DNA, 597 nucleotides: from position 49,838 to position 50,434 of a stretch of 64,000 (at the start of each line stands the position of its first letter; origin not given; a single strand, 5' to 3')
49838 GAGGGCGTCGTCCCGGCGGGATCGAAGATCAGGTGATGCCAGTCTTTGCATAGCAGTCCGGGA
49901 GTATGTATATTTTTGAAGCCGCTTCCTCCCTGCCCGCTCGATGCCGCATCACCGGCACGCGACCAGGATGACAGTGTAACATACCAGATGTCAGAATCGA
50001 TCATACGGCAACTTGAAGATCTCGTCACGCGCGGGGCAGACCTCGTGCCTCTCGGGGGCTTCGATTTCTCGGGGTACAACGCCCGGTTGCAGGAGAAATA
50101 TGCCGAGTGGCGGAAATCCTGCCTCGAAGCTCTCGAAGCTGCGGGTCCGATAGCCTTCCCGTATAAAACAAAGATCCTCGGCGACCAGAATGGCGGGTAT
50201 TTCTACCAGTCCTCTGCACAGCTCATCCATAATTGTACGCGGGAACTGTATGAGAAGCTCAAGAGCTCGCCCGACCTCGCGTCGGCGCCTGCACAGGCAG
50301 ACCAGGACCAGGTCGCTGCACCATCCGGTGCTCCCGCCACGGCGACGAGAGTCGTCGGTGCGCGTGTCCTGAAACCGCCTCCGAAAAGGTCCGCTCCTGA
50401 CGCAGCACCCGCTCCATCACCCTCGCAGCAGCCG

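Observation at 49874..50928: Autonomous TIR-like (CAP12/PycTIR-type) domain gene with an uncharacterised N-terminal domain, inserted between metG and a convergent amidohydrolase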

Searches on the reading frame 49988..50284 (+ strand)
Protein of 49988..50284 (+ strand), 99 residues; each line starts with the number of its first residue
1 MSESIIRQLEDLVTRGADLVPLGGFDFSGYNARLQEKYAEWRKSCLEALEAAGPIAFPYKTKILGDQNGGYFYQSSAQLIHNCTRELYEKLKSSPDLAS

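Call 3: search_protein_families(library=pfam, proteins=[window:49988-50272:+], max_evalue=1)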
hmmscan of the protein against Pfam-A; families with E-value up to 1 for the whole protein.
window:49988-50272:+ (95 aa): 0 families

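Call 4: search_protein_families(library=padloc, proteins=[window:49988-50272:+], max_evalue=1)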
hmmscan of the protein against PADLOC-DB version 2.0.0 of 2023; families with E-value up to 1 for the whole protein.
window:49988-50272:+ (95 aa): 0 families

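Call 5: search_protein_families(library=ncbifam, proteins=[window:49988-50272:+], max_evalue=1)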
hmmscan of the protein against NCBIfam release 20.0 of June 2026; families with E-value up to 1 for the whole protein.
window:49988-50272:+ (95 aa): 0 families

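Call 49: search_protein_representatives(protein=window:49988-50284:+)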
Query: 99 residues. Proteins with E-value up to 0.001 (for the whole library): 39; up to 1e-10: 18; up to 1e-30: 2. The best 39 are listed.
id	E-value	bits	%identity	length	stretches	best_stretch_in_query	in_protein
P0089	2.9e-38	146.2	67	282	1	1-99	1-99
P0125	6.7e-37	141.9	66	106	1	1-98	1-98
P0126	1.5e-30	121.5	63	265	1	6-99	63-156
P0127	1.2e-28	115.4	61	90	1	1-82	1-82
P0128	3.0e-28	114.1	55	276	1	7-98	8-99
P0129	9.4e-21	90.1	64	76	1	1-64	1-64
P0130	6.7e-18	81.0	42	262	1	2-90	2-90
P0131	1.0e-17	80.4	45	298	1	2-86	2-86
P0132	1.0e-16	77.1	47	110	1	2-79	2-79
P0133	2.0e-16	76.2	47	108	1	5-89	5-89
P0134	8.8e-15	71.0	44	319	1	4-96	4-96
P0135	9.8e-15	70.8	45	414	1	3-89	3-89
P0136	2.2e-14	69.7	40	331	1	5-86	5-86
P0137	2.9e-14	69.3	44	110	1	9-95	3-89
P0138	2.4e-11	59.9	45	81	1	1-77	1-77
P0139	2.7e-11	59.8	41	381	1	1-81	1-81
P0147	1.6e-08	50.9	39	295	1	4-78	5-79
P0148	1.7e-08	50.9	37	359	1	3-91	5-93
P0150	1.6e-07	47.7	35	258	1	5-86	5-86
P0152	1.5e-06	44.6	39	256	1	8-80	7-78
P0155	4.0e-05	40.0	38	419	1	5-81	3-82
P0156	4.2e-05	39.9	33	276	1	9-89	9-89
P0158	1.7e-04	38.0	35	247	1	3-81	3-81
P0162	9.9e-04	35.5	36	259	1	9-80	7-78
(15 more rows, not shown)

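Call 50: search_protein_families(library=pfam, proteins=[P0130, P0131, P0134, P0135, P0136, P0139, P0147, P0148, P0155, P0150], max_evalue=0.01)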
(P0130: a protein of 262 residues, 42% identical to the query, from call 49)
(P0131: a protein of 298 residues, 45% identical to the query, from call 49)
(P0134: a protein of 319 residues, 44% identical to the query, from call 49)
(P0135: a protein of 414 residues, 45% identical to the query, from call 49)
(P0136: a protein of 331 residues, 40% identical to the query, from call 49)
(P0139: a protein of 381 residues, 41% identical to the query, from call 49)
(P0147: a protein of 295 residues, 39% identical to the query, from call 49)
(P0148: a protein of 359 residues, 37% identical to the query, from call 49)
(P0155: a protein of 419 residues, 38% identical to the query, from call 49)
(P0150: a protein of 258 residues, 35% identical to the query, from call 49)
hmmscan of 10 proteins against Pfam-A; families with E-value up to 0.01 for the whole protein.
P0130 (262 aa): 1 family
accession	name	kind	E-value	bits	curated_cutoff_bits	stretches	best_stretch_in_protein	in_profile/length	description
PF10137.14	CAP12-PCTIR_TIR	-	3.8e-11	43.5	24.7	1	137-237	1-116/119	CAP12/Pycsar effector protein, TIR domain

P0131 (298 aa): 1 family
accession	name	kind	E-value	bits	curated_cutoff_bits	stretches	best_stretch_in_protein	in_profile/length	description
PF10137.14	CAP12-PCTIR_TIR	-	7.4e-09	36.1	24.7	1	173-273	1-116/119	CAP12/Pycsar effector protein, TIR domain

P0134 (319 aa): 0 families

P0135 (414 aa): 0 families

P0136 (331 aa): 2 families
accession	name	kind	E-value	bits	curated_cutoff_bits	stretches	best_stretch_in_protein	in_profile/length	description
PF10137.14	CAP12-PCTIR_TIR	-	4.8e-09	36.7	24.7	1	206-305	1-115/119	CAP12/Pycsar effector protein, TIR domain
PF09707.15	Cas_Cas2CT1978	-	0.009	16.5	24.7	0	207-266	3-62/86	CRISPR-associated protein (Cas_Cas2CT1978)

P0139 (381 aa): 0 families

P0147 (295 aa): 1 family
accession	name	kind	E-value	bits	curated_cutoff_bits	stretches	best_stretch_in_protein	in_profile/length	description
PF10137.14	CAP12-PCTIR_TIR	-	2.6e-24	86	24.7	1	125-253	1-118/119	CAP12/Pycsar effector protein, TIR domain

P0148 (359 aa): 1 family
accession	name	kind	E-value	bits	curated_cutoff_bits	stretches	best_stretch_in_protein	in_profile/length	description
PF13676.11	TIR_2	-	0.0018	19.2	28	1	112-221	1-110/122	TIR domain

P0155 (419 aa): 2 families
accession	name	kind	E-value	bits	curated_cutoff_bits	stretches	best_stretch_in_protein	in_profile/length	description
PF13676.11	TIR_2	-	5e-10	40.3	28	1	114-205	1-92/122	TIR domain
PF08937.16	ThsB_TIR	-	0.0015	19.3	21.2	1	115-197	1-88/100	Thoeris protein ThsB, TIR-like domain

P0150 (258 aa): 1 family
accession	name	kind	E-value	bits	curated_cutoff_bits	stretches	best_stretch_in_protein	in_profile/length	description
PF18742.7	DpnII-MboI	-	9.3e-58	194.5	27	1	110-256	2-150/150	REase_DpnII-MboI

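Call 52: search_protein_families(library=padloc, proteins=[P0152, P0162, P0147, P0156, P0158, P0150, P0155, P0148, P0130, P0134], max_evalue=0.001)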
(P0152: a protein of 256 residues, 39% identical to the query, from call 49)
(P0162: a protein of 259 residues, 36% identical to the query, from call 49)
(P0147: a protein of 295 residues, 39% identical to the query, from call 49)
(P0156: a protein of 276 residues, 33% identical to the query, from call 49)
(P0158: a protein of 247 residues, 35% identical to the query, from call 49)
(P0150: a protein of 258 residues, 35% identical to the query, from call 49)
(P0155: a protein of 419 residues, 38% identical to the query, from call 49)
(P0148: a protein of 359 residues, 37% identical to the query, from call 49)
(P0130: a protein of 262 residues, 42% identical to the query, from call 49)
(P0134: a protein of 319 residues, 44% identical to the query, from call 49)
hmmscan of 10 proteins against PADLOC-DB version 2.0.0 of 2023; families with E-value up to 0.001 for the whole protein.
P0152 (256 aa): 9 families
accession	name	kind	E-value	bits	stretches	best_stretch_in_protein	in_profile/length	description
PDLC05005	PDC-S35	-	3.5e-67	224.9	1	71-251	77-258/264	-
PDLC05007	PDC-S35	-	2.7e-65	218.8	1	73-251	103-273/278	-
PDLC05004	PDC-S35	-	5.1e-62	207.9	1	95-251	106-260/265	-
PDLC05006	PDC-S35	-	2e-44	149.7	1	88-251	62-227/231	-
PDLC05003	PDC-S35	-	3e-41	139.6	1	94-253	75-238/245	-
PDLC00731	Effector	-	3.5e-14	50.5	1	147-233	195-279/306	TIR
PDLC02371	PycTIR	-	3e-12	44.5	1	99-233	142-263/288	-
PDLC00729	Effector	-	1.9e-11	42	1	160-231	58-124/310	TIR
PDLC00732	Effector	-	6.8e-10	36.3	1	151-228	195-270/301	TIR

P0162 (259 aa): 9 families
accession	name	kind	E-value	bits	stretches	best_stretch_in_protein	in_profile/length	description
PDLC05005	PDC-S35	-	4.5e-71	237.7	1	70-258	76-262/264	-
PDLC05007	PDC-S35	-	3.5e-67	225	1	103-258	123-277/278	-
PDLC05004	PDC-S35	-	1.8e-59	199.5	1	110-257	116-263/265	-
PDLC05006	PDC-S35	-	5.8e-51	171.1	1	70-257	40-230/231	-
PDLC05003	PDC-S35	-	6e-42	141.9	1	93-257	69-239/245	-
PDLC00729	Effector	-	2.7e-11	41.5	1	157-235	50-125/310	TIR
PDLC00731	Effector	-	1.8e-10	38.3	1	151-232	194-275/306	TIR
PDLC00732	Effector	-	1.3e-07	28.9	1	151-234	190-273/301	TIR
PDLC02371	PycTIR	-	6.1e-07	27.1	1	127-233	166-261/288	-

P0147 (295 aa): 7 families
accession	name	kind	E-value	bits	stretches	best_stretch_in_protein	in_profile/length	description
PDLC05005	PDC-S35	-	1.8e-23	81.6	1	1-276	1-260/264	-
PDLC05007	PDC-S35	-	1.5e-16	58.9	1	58-276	70-275/278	-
PDLC05003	PDC-S35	-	1.6e-14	52.1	1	87-274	49-236/245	-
PDLC05004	PDC-S35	-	2.6e-14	51.5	1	102-276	97-262/265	-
PDLC05006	PDC-S35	-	1.8e-10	38.6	1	99-276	56-229/231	-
PDLC02371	PycTIR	-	1.2e-05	22.8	1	110-265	138-270/288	-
PDLC00731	Effector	-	0.0005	17.1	1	167-259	196-284/306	TIR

P0156 (276 aa): 5 families
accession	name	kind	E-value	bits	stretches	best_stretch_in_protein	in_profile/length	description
PDLC05005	PDC-S35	-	3.3e-20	70.9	1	73-259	77-257/264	-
PDLC05004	PDC-S35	-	1.1e-14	52.7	1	81-259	92-259/265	-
PDLC05007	PDC-S35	-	1.6e-14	52.3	1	79-258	104-271/278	-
PDLC05003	PDC-S35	-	1.7e-14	52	1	81-262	61-238/245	-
PDLC05006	PDC-S35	-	1.4e-11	42.2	1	77-257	53-224/231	-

P0158 (247 aa): 9 families
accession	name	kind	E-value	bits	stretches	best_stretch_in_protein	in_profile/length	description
PDLC05005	PDC-S35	-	5.9e-23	79.9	1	21-231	20-242/264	-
PDLC05007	PDC-S35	-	1.1e-18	65.9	1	73-226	99-254/278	-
PDLC05004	PDC-S35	-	1.3e-18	65.5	1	75-240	86-253/265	-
PDLC02371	PycTIR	-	7e-16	56.4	1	103-237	145-273/288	-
PDLC05006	PDC-S35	-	8.5e-15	52.8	1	71-240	40-220/231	-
PDLC05003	PDC-S35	-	1.2e-14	52.5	1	85-241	59-230/245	-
PDLC00729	Effector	-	1.9e-12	45.3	1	112-229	6-128/310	TIR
PDLC00731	Effector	-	2.5e-09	34.5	1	131-229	179-281/306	TIR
PDLC00732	Effector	-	9e-07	26.1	1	145-210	188-256/301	TIR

P0150 (258 aa): 3 families
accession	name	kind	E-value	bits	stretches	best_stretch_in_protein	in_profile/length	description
PDLC02411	Aga_Helical-REase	-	7.5e-33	112.2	1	99-255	223-375/378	Class II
PDLC02404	Aga_Helical-REase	-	1.2e-18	66.1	1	136-232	245-341/368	Class II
PDLC02407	Aga_Helical-REase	-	5.2e-13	47.2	1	111-226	242-360/401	Class II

P0155 (419 aa): 1 family
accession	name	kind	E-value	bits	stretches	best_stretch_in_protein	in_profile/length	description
PDLC03957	bSEFIR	-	1.6e-05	22.9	1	101-176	29-102/412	-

P0148 (359 aa): 1 family
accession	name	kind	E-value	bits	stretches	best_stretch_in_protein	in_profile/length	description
PDLC03016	TIR-TM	-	4.8e-61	205.2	1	111-274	2-166/293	-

P0130 (262 aa): 7 families
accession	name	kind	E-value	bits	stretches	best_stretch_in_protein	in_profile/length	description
PDLC05005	PDC-S35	-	2.1e-24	84.7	1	113-261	97-258/264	-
PDLC05004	PDC-S35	-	5.7e-21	73.3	1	117-261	101-260/265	-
PDLC05007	PDC-S35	-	2.3e-20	71.4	1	112-261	110-273/278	-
PDLC05003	PDC-S35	-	8.4e-14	49.7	2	200-260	175-235/245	-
PDLC05006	PDC-S35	-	9.2e-14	49.4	2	200-260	164-226/231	-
PDLC02371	PycTIR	-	3.8e-06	24.5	1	135-241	151-262/288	-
PDLC00729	Effector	-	0.00044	17.8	1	200-243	84-127/310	TIR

P0134 (319 aa): 2 families
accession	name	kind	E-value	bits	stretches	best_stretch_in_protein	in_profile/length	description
PDLC05004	PDC-S35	-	3.1e-07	28.3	1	259-318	202-260/265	-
PDLC05005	PDC-S35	-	0.00024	18.9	1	260-318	201-258/264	-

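Call 53: find_encoding_contigs(protein=P0130, flank=8000, max_places=3)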
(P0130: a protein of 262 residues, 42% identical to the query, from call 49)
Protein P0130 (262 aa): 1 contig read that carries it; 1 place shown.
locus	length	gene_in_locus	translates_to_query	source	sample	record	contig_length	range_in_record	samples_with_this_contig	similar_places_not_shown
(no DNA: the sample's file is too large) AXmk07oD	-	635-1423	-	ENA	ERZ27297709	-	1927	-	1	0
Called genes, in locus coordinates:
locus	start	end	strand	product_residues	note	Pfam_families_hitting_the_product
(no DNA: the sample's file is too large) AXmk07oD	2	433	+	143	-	?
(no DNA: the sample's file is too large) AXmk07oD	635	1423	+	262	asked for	PF10137:CAP12-PCTIR_TIR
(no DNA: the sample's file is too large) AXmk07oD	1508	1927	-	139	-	?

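Call 54: find_encoding_contigs(protein=P0152, flank=8000, max_places=3)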
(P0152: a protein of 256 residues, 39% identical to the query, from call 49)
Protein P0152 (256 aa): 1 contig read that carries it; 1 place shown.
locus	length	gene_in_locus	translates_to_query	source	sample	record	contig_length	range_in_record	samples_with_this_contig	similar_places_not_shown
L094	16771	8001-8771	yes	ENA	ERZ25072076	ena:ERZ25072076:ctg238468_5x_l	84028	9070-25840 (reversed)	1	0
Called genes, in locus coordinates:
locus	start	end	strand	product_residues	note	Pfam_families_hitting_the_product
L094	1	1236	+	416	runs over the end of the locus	PF05201:GlutR_N, PF02826:2-Hacid_dh_C (faint), PF01488:Shikimate_DH, PF00745:GlutR_dimer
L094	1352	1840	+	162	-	PF01379:Porphobil_deam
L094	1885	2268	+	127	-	PF03900:Porphobil_deamC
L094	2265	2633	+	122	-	PF00590:TP_methylase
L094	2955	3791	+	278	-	PF02602:HEM4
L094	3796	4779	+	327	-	PF00490:ALAD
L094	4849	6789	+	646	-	PF02384:N6_Mtase (faint)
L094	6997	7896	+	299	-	-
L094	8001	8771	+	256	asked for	PF10137:CAP12-PCTIR_TIR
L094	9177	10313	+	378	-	PF01950:FBPase_3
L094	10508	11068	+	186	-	PF01725:Ham1p_like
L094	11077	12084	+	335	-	PF04055:Radical_SAM, PF06463:Mob_synth_C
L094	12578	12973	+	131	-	PF19865:DUF6338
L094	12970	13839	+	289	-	PF00075:RNase_H, PF01967:MoaC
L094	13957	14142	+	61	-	-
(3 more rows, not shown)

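Call 56: find_encoding_contigs(protein=P0131, flank=8000, max_places=2)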
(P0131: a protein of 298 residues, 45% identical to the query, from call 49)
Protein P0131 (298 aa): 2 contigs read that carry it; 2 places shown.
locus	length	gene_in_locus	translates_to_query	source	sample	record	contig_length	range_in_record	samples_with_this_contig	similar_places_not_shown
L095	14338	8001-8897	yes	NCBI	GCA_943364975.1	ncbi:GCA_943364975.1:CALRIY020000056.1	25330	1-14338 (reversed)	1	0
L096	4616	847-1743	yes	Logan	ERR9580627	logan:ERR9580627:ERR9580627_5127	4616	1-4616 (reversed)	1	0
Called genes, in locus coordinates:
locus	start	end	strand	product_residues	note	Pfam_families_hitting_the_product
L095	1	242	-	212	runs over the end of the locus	PF01810:LysE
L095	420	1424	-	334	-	PF01207:Dus, PF00977:His_biosynth (faint)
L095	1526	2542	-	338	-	PF00180:Iso_dh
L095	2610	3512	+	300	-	PF01040:UbiA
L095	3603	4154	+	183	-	PF02441:Flavoprotein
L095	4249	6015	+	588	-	PF20695:UbiD_N, PF01977:UbiD, PF20696:UbiD_C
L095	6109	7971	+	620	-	PF04055:Radical_SAM, PF19288:CofH_C, PF02621:VitK2_biosynth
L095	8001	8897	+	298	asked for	PF10137:CAP12-PCTIR_TIR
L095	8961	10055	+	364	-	PF04055:Radical_SAM, PF19288:CofH_C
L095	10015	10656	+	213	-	-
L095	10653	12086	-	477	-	PF02878:PGM_PMM_I, PF02879:PGM_PMM_II, PF02880:PGM_PMM_III, PF00408:PGM_PMM_IV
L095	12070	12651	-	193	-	PF12773:DZR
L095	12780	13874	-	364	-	PF01926:MMR_HSR1, PF02421:FeoB_N, PF06071:YchF-GTPase_C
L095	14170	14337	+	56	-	?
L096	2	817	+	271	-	?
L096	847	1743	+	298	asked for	PF10137:CAP12-PCTIR_TIR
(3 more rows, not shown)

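Call 57: find_encoding_contigs(protein=P0134, flank=8000, max_places=2)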
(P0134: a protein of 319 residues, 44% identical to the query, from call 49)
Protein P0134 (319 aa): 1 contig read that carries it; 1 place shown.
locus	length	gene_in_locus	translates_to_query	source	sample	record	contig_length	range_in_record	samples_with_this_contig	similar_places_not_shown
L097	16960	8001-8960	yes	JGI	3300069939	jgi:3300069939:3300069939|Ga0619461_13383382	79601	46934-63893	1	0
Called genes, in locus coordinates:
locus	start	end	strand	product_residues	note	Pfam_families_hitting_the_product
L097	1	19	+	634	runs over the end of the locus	PF16177:ACAS_N, PF00501:AMP-binding, PF13193:AMP-binding_C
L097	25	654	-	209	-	PF01810:LysE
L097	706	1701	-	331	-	PF01207:Dus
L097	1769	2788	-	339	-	PF00180:Iso_dh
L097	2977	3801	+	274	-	PF01040:UbiA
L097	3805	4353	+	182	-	PF02441:Flavoprotein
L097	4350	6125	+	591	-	PF20695:UbiD_N, PF01977:UbiD, PF20696:UbiD_C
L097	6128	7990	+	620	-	PF04055:Radical_SAM, PF19288:CofH_C, PF02621:VitK2_biosynth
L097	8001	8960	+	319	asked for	-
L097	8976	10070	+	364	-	PF04055:Radical_SAM, PF19288:CofH_C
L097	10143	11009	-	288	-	PF13748:ABC_membrane_3, PF00664:ABC_membrane (faint)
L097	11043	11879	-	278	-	PF02621:VitK2_biosynth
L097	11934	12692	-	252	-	PF01209:Ubie_methyltran, PF06325:PrmA, PF13649:Methyltransf_25, PF13847:Methyltransf_31, PF08241:Methyltransf_11, PF08242:Methyltransf_12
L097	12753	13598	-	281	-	PF00106:adh_short, PF13561:adh_short_C2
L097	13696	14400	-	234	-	PF02578:Cu-oxidase_4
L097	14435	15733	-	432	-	PF01979:Amidohydro_1, PF07969:Amidohydro_3 (faint), PF12890:DHOase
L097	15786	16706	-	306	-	PF02729:OTCace_N, PF00185:OTCace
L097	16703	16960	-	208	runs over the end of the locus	PF00156:Pribosyltran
